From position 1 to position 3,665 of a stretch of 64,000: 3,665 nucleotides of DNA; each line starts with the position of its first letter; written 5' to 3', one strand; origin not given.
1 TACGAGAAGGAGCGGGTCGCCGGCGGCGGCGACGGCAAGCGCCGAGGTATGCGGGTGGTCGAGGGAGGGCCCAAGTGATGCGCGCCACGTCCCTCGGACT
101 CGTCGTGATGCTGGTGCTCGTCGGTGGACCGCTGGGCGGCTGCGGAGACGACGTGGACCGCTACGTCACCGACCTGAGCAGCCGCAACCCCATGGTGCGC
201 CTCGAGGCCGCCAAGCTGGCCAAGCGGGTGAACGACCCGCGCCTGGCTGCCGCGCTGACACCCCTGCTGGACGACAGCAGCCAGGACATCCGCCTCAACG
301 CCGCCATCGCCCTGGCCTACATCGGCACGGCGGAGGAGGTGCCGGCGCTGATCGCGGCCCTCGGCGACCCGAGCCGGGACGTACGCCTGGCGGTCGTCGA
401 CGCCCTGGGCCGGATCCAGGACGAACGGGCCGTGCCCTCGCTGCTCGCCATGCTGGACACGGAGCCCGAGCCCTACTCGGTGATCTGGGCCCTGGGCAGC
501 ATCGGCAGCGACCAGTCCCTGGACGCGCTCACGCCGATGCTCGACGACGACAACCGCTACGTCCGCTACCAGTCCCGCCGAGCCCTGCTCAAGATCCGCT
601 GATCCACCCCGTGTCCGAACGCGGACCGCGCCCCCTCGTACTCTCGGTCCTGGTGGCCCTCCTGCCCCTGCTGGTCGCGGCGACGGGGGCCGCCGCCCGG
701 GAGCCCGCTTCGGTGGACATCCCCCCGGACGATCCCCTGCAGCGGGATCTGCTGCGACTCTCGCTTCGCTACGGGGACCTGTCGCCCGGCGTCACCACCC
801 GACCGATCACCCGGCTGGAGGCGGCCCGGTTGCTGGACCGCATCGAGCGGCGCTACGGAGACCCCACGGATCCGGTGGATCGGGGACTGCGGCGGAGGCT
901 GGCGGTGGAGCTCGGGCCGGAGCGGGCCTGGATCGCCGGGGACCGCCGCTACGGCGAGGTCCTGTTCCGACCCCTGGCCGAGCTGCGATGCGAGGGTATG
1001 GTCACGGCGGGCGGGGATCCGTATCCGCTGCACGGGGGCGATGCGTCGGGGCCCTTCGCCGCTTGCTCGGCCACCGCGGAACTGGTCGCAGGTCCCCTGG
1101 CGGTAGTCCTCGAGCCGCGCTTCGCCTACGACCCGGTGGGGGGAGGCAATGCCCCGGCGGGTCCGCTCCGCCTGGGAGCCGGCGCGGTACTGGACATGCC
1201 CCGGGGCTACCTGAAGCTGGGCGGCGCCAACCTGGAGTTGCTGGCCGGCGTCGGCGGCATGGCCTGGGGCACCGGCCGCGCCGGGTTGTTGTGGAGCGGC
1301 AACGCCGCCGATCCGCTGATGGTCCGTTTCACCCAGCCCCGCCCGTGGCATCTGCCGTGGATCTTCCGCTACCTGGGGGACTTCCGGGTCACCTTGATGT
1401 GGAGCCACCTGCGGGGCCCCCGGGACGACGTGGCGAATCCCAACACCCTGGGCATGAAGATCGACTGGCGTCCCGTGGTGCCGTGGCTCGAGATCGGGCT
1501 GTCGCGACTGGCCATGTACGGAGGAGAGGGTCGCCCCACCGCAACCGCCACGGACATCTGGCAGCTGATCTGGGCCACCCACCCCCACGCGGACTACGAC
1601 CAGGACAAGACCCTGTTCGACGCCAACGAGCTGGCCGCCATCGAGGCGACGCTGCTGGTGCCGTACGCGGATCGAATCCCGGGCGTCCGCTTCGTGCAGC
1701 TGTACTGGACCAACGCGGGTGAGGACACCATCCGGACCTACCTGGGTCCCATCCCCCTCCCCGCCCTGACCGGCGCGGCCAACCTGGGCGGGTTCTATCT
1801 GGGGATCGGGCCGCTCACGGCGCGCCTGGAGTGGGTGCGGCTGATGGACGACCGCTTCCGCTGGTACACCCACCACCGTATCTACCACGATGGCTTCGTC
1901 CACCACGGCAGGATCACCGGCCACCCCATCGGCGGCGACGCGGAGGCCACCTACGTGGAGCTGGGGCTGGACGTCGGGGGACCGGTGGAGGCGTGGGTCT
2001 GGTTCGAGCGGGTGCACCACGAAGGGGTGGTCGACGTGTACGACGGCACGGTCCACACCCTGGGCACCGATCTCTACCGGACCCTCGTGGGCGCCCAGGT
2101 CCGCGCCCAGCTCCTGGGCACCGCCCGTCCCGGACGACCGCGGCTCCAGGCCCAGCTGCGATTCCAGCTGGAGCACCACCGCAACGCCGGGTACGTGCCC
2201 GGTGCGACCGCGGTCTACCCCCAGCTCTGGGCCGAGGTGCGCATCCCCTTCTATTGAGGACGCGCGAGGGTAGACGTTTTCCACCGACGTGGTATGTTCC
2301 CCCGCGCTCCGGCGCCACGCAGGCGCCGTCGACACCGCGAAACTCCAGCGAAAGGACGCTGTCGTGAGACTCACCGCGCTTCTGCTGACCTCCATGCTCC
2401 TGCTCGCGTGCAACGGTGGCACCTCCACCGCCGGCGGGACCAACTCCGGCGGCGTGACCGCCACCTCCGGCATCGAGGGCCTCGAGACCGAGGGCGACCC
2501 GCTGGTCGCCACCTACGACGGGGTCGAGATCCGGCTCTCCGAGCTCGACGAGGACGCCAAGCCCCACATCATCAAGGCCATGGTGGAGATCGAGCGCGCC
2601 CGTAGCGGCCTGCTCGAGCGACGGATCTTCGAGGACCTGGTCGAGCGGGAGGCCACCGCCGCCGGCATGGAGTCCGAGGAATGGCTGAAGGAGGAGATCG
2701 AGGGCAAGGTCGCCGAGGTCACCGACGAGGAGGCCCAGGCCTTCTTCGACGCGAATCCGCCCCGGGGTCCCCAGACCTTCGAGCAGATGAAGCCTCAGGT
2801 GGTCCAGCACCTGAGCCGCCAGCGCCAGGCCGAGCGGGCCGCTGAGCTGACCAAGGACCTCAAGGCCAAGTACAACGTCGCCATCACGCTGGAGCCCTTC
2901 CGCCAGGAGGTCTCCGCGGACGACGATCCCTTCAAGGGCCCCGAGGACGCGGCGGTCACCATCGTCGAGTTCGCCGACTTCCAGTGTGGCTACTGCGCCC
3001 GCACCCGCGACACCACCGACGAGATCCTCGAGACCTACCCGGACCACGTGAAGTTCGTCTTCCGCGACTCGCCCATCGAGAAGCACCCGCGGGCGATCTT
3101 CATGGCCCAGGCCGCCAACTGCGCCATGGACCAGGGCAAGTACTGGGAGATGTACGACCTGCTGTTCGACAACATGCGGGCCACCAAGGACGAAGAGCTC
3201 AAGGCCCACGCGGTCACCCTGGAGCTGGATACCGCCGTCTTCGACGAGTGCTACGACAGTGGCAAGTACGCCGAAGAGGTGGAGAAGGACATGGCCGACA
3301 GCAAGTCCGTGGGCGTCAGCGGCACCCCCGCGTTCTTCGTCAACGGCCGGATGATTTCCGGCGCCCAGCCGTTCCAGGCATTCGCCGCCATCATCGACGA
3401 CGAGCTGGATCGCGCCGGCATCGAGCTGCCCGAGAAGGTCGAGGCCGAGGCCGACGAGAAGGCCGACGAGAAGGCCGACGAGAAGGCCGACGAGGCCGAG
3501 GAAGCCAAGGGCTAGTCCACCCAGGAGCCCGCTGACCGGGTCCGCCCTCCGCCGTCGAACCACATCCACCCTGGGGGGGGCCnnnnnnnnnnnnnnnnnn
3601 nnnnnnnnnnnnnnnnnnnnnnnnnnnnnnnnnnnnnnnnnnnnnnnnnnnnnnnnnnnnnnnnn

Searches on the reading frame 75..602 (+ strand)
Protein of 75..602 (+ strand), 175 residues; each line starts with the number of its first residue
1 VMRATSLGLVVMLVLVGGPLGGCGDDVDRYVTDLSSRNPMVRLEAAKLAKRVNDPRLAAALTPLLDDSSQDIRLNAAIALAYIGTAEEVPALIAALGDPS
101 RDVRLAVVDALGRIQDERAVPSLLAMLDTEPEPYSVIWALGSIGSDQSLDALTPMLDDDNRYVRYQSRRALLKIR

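Call 55: search_protein_families(library=pfam, proteins=[window:75-602:+])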
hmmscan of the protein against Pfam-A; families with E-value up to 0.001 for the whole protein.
window:75-602:+ (175 aa): 4 families
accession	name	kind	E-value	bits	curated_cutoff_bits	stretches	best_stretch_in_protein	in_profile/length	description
PF13646.12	HEAT_2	-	7e-28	97.2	27.7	2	59-133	2-77/88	HEAT repeats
PF13513.12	HEAT_EZ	-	6.1e-14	52.6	27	1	87-114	28-55/55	HEAT-like repeat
PF03130.22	HEAT_PBS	-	1.6e-13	50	20.9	1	103-128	1-26/27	PBS lyase HEAT-like repeat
PF02985.28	HEAT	-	1.8e-13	49.8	23.5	1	89-115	2-28/31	HEAT repeat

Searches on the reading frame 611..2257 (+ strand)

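Call 55: search_protein_families(library=pfam, proteins=[window:611-2257:+])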
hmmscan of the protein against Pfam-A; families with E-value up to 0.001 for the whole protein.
window:611-2257:+ (548 aa): 1 family
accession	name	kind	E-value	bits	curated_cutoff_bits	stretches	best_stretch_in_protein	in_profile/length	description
PF14052.12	Caps_assemb_Wzi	-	2.1e-41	142.7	30.1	1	160-451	45-319/392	Capsule assembly protein Wzi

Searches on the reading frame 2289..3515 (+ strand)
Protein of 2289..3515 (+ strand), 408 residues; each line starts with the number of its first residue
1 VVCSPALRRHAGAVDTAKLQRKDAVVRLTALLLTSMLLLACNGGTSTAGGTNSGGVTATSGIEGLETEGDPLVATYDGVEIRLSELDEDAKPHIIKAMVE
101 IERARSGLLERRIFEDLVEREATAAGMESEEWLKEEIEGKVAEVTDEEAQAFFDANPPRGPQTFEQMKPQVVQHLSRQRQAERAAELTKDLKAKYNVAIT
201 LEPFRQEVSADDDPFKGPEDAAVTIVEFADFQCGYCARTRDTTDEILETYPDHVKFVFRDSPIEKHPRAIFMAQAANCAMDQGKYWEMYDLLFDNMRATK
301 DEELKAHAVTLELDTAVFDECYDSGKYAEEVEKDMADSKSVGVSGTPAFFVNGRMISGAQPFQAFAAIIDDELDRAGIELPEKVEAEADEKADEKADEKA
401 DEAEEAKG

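Call 55: search_protein_families(library=pfam, proteins=[window:2289-3515:+])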
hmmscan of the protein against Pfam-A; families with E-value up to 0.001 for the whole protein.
window:2289-3515:+ (408 aa): 3 families
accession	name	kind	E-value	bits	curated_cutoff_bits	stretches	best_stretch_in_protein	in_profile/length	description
PF13462.12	Thioredoxin_4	-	1.8e-29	103.5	23.2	1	211-371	3-165/165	Thioredoxin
PF01323.26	DSBA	-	2.3e-22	80.2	25.6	2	268-369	90-190/191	DSBA-like thioredoxin domain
PF13098.12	Thioredoxin_2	-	7.4e-06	26.7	27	1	224-368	8-103/104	Thioredoxin-like domain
